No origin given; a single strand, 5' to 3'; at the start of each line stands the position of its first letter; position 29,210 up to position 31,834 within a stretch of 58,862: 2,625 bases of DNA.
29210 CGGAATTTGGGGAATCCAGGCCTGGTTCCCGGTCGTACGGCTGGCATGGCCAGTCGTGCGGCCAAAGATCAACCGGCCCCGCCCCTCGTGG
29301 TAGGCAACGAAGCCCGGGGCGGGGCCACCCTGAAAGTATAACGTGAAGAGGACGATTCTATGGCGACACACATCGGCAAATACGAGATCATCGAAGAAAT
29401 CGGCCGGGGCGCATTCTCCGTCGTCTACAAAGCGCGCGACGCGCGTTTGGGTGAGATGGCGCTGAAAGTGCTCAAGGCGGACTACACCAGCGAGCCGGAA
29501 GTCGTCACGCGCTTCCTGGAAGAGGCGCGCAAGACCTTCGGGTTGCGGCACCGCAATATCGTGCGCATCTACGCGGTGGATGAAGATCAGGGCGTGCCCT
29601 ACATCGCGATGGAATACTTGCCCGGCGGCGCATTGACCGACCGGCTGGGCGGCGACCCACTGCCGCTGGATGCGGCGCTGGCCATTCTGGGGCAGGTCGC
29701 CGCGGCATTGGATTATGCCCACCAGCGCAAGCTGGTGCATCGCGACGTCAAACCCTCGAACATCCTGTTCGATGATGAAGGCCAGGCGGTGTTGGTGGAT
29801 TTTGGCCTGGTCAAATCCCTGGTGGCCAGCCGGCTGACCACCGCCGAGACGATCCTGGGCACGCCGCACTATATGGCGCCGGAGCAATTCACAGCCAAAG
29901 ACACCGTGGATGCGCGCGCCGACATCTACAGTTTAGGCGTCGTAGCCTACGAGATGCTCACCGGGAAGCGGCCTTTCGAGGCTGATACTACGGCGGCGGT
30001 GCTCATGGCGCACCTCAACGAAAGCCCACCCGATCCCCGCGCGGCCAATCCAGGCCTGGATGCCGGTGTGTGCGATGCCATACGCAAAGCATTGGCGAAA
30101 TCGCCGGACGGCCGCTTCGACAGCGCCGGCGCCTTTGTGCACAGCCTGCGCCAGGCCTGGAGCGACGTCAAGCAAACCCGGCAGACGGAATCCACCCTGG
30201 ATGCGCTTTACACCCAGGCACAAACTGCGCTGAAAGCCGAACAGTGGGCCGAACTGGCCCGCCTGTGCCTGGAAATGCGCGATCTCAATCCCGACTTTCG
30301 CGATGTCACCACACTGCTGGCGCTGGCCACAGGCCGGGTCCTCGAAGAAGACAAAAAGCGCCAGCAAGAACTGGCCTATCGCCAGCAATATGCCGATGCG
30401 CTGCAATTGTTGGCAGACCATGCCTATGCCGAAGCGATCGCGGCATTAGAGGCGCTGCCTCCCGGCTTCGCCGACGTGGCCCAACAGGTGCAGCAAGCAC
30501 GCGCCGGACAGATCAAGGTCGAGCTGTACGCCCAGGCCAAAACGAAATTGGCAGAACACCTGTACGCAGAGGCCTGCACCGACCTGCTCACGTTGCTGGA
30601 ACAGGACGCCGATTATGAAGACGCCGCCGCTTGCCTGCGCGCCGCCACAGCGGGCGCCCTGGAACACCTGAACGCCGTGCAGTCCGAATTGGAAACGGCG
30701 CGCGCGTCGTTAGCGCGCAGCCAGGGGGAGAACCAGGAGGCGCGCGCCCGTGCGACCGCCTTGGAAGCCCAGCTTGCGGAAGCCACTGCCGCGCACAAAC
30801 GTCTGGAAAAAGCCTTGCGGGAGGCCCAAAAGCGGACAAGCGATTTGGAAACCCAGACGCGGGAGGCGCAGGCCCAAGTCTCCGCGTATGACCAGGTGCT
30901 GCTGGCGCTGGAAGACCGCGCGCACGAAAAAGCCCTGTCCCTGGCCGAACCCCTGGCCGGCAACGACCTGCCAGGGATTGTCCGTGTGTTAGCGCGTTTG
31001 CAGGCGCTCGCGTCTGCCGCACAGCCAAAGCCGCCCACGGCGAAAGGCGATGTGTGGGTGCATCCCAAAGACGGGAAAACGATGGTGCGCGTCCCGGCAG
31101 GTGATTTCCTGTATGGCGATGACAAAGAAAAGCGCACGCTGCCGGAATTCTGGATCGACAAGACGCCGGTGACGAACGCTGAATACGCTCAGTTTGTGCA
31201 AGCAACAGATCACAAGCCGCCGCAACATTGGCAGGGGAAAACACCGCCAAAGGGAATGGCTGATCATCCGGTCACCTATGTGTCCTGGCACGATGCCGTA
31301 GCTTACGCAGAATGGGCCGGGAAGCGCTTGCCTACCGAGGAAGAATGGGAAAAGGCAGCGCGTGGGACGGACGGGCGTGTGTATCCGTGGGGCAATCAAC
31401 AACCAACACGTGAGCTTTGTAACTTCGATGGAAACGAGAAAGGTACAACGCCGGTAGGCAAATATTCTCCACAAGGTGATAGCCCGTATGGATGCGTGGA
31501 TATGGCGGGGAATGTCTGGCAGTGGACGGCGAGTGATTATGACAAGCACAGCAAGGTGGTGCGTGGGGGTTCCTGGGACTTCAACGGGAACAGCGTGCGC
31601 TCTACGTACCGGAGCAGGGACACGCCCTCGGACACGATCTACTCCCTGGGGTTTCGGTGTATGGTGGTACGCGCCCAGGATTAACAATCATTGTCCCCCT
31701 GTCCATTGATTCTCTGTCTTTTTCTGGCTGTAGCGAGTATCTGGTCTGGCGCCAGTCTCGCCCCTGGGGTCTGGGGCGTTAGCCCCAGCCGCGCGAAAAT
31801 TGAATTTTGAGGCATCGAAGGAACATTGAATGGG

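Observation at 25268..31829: Complete DGR whose single RT-Avd-TR cassette sits between, and diversifies, two Ser/Thr kinase paralogs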

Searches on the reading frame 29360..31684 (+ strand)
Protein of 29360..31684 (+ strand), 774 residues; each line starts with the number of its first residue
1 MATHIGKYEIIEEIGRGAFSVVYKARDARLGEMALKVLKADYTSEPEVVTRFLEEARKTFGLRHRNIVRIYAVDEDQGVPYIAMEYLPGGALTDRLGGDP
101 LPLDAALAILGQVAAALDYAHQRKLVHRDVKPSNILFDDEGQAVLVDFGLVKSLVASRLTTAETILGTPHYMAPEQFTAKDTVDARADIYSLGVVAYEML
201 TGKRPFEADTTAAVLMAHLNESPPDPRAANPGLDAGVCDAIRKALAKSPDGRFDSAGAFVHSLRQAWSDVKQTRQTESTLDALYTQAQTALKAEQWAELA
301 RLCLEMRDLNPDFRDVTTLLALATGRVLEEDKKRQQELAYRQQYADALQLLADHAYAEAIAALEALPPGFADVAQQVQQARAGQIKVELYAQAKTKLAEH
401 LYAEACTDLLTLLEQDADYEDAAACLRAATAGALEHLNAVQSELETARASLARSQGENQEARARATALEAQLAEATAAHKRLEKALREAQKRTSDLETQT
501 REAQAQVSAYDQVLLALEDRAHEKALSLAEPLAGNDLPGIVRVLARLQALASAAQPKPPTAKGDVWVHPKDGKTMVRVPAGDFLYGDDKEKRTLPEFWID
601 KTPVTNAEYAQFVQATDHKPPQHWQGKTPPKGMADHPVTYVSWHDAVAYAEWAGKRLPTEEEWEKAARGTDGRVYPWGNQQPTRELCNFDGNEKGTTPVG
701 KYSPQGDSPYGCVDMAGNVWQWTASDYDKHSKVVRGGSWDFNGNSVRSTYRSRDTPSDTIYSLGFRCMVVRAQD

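Call 5: search_protein_families(library=pfam, proteins=[window:29360-31684:+])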
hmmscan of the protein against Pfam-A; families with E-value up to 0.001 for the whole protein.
window:29360-31684:+ (774 aa): 5 families
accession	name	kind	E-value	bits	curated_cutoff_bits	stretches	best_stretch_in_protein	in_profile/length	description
PF03781.23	FGE-sulfatase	-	5.7e-53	180.6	23.3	1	573-768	3-254/255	Sulfatase-modifying factor enzyme 1-like domain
PF00069.31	Pkinase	-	1.2e-48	166.2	31.7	1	8-220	1-211/263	Protein kinase domain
PF07714.23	PK_Tyr_Ser-Thr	-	1e-34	120.5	23.1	1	9-221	2-219/258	Protein tyrosine and serine/threonine kinase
PF01636.29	APH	-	6.8e-06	26.4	23.2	0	123-150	168-196/239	Phosphotransferase enzyme family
PF03109.22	ABC1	-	9.5e-06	25.4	22.9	1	41-155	109-218/244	ABC1 atypical kinase-like domain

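Call 6: search_protein_families(library=ncbifam, proteins=[window:29360-31684:+])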
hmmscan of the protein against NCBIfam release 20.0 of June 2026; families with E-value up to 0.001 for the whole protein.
window:29360-31684:+ (774 aa): 21 families
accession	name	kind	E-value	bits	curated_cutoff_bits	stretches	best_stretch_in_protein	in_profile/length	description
NF033483.0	PknB_PASTA_kin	equivalog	5.5e-88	296.4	450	1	6-287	7-290/563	Stk1 family PASTA domain-containing Ser/Thr kinase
NF052427.1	StpK7MSMEG_1200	equivalog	1.4e-61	208.7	900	1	2-279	3-281/601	serine/threonine protein kinase StpK7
NF047741.1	antiphage_MADS6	equivalog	4.1e-47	161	460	2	92-299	285-487/612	methylation-associated defense system protein kinase MAD6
NF009651.0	PRK13184.1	equivalog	5e-33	114.1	839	1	5-265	1-289/932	serine/threonine-protein kinase PknD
TIGR03903.1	TOMM_kin_cyc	equivalog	1.8e-32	112.3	705.75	1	32-264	5-245/1267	TOMM system kinase/cyclase fusion protein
TIGR03440.2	egtB_TIGR03440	equivalog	5.2e-29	101.6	360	2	634-729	272-354/413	ergothioneine biosynthesis protein EgtB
NF053615.1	SerThrKinAfsKStmc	equivalog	9.2e-29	100.6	1300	1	4-223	11-230/809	protein serine/threonine kinase AfsK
NF041186.1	SenA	equivalog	9e-25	87.8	420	2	634-729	269-324/382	selenoneine synthase SenA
NF038150.1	lanthi_synth_IV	equivalog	8.8e-23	80.5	650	1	6-296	189-494/851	class IV lanthionine synthetase LanL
TIGR03525.2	GldK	equivalog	4.3e-18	65.8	350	2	640-731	224-342/408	T9SS ring complex lipoprotein PorK/GldK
NF033442.0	BREX_PglW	equivalog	1.2e-17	63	990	1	6-501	512-1035/1391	BREX system serine/threonine kinase PglW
TIGR04344.1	ovoA_Nterm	equivalog_domain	4e-12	45.7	400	1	635-726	295-383/444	5-histidylcysteine sulfoxide synthase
NF038151.1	lanthi_synth_III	equivalog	1.1e-11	43.9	575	1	105-207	337-430/833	class III lanthionine synthetase LanKC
NF043056.1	T4SS_LegK1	equivalog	3.6e-11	42.3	550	1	120-195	205-279/516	Dot/Icm T4SS effector kinase LegK1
TIGR03724.2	arch_bud32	equivalog_domain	3.6e-08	33.1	125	1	51-152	39-132/193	KEOPS complex kinase/ATPase Bud32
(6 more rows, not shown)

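Call 52: find_related_loci(query=A3, collection=genome_contigs, flank=8000)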
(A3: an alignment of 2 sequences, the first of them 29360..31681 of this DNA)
Query A3 (774 aa) in genome_contigs; peptide patterns used: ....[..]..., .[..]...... (x = any residue, [..] = any of these).
600 stretches matched a pattern (row limit reached: there are more); 598 encode a relative of the query (tblastn E <= 1e-3); the best 80 are kept; 80 distinct loci.
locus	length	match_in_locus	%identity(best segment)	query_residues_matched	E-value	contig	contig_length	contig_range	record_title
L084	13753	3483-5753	34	5-767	2e-108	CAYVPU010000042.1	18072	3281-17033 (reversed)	MAG TPA_asm: uncultured Anaerolineae bacterium isolate binchicken_co97_394 genome assembly, contig: NODE_12654_length_18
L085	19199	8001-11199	45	1-265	5e-64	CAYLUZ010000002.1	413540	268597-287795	MAG TPA_asm: uncultured Leptolinea sp. isolate SRP302447_co2_431 genome assembly, contig: NODE_56_length_413540_cov_25.8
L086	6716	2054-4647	44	5-272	7e-63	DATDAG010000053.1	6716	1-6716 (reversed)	MAG TPA_asm: Anaerolineales bacterium isolate SMAG_U90 k141_188804, whole genome shotgun sequence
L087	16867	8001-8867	44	5-286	4e-62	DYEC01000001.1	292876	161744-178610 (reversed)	MAG TPA_asm: Anaerolinea sp. isolate Tomsk_49_42 Tomsk_k141_8353, whole genome shotgun sequence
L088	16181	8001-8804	47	1-263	4e-62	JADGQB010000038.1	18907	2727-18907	MAG: Anaerolineales bacterium isolate Chersky.20_11 contig-100_203, whole genome shotgun sequence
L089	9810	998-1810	45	5-266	5e-60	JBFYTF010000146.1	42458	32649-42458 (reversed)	MAG: Anaerolineae bacterium isolate PPR_0259 PPR_0259._bin.108.fa_k121_1544437, whole genome shotgun sequence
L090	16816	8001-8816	42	4-271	2e-59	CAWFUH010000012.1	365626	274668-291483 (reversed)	MAG: Bryobacterales bacterium isolate MFD00731.bin.1.153 genome assembly, contig: contig_56315, whole genome shotgun seq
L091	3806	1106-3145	45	1-773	3e-59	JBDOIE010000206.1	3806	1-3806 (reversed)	MAG: Chloroflexia bacterium isolate TC202112_Ori_Bins012 k147_279126, whole genome shotgun sequence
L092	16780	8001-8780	44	6-263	7e-58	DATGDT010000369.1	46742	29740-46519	MAG TPA_asm: Gemmatimonadales bacterium isolate SMAG_U9681 k141_239044, whole genome shotgun sequence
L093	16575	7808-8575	44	1-255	5e-57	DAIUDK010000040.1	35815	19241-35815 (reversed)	MAG TPA_asm: Chloroflexota bacterium isolate CTOTU19884 NODE_1143_length_35815_cov_29.366219, whole genome shotgun seque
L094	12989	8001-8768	44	6-259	7e-57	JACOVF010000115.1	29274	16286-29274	MAG: Gemmatimonadetes bacterium isolate NC_groundwater_93_Ag_S2p5_70_173 S_2p5_S6_170907_scaffold_2341737, whole genome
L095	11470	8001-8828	45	1-274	1e-56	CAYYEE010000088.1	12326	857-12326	MAG TPA_asm: uncultured Planctomycetota bacterium isolate binchicken_co265_18 genome assembly, contig: NODE_7908_length_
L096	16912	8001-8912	40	1-294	7e-56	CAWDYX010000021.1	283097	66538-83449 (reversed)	MAG: uncultured Chloroflexia bacterium isolate MFD04408.bin.1.46 genome assembly, contig: contig_51023, whole genome sho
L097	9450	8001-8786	44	1-255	2e-55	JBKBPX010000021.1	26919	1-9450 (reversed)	MAG: Anaerolineales bacterium isolate 21I_052.bin.48 NODE_21_length_26919_cov_5.036584, whole genome shotgun sequence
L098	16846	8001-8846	43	5-274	2e-55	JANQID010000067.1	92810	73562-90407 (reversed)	MAG: Chloroflexaceae bacterium isolate PL24a_bin.39 k99_2463052, whole genome shotgun sequence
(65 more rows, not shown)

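Call 72: search_protein_families(library=padloc, proteins=[window:29360-31681:+], max_evalue=0.00001)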
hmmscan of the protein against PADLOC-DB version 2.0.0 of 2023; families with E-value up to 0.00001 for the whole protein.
window:29360-31681:+ (774 aa): 33 families (the best 25 are shown)
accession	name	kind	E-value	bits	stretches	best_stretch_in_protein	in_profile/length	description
PDLC04053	PD-T4-6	-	6.4e-85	283.3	1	3-287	6-292/311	-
PDLC04042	PD-T4-6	-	5e-83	277.1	1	4-274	7-280/292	-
PDLC04061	PD-T4-6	-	3.6e-80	268.9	1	6-280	16-297/510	-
PDLC04043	PD-T4-6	-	1e-78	263.4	1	3-283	12-297/452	-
PDLC04060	PD-T4-6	-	2.4e-78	262.2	1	6-288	8-291/486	-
PDLC04054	PD-T4-6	-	5.4e-75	251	1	6-280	11-287/347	-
PDLC04138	mad6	-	4.7e-71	238.5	1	6-279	51-326/659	mads_6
PDLC04057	PD-T4-6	-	8.9e-71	237.2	1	6-298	8-306/443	-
PDLC04039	PD-T4-6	-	9.5e-71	237.1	1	3-275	11-284/458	-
PDLC04052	PD-T4-6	-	3.6e-68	229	1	6-272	9-282/496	-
PDLC04047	PD-T4-6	-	2.6e-67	225.2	1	4-287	8-290/327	-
PDLC04041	PD-T4-6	-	8.8e-65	217.6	1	4-493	26-404/443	-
PDLC04048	PD-T4-6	-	7.2e-64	214.4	1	6-280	10-285/354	-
PDLC04040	PD-T4-6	-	1.5e-63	213.4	1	14-277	2-276/547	-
PDLC04064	PD-T4-6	-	1.9e-55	186.4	1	4-265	18-279/369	-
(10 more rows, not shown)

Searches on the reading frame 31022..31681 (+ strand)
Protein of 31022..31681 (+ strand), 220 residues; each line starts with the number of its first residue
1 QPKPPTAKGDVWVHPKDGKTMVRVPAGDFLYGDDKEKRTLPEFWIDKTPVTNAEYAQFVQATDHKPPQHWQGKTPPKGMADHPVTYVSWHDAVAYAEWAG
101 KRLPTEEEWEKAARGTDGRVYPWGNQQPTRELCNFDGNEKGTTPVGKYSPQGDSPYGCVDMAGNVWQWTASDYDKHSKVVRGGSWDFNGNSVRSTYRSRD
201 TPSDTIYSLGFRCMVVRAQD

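Call 66: find_homologous_proteins(query=window:31022-31681:+, max_evalue=1e-30)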
Query window:31022-31681:+ (220 aa): 5044 proteins with E <= 1e-30 among 8000 candidates; the best 120 are listed.
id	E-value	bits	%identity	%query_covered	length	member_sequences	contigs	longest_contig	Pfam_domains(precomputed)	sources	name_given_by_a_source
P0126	4.4e-112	392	80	96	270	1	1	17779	PF03781.23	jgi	jgi:formylglycine-generating enzyme required for sulfatase activity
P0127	9.8e-99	348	74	90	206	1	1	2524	PF03781.23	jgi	jgi:formylglycine-generating enzyme required for sulfatase activity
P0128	1.3e-98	347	74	93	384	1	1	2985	PF03781.23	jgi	jgi:serine/threonine-protein kinase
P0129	3.4e-97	343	71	96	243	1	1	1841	PF03781.23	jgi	jgi:formylglycine-generating enzyme required for sulfatase activity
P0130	4.0e-97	343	74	92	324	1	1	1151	PF03781.23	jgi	-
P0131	1.8e-96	340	71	94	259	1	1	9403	PF03781.23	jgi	jgi:formylglycine-generating enzyme required for sulfatase activity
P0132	5.5e-96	339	68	95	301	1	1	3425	PF03781.23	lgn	-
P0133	2.8e-95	337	68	97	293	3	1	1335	PF03781.23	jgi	jgi:formylglycine-generating enzyme required for sulfatase activity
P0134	1.5e-94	334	68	96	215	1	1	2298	PF03781.23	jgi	jgi:formylglycine-generating enzyme required for sulfatase activity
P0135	3.3e-94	333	70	97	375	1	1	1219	PF03781.23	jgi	-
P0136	1.3e-93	331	70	91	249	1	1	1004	PF03781.23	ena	-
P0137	1.3e-93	331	65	90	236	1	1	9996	PF03781.23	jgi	jgi:formylglycine-generating enzyme required for sulfatase activity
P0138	1.8e-93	331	72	90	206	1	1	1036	PF03781.23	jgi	jgi:formylglycine-generating enzyme required for sulfatase activity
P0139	2.0e-93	330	73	88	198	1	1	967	PF03781.23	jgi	-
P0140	2.2e-93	330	71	89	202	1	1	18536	PF03781.23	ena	-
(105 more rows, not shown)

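Call 67: find_encoding_contigs(protein=P0126, flank=10000, max_places=3)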
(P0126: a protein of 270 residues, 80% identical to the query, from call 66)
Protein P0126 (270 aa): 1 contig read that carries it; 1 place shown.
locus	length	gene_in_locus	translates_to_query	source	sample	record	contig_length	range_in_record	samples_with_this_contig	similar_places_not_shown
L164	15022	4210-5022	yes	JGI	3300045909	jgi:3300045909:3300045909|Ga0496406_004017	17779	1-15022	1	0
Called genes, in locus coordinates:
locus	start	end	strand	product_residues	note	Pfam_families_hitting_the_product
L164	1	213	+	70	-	?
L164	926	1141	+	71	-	-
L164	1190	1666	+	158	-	-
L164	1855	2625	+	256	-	PF03781:FGE-sulfatase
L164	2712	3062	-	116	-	-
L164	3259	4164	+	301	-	-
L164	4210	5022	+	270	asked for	PF03781:FGE-sulfatase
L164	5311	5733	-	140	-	-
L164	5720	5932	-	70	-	-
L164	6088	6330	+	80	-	-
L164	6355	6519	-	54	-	-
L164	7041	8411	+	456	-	-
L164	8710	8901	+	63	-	-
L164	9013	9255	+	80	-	-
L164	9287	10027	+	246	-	-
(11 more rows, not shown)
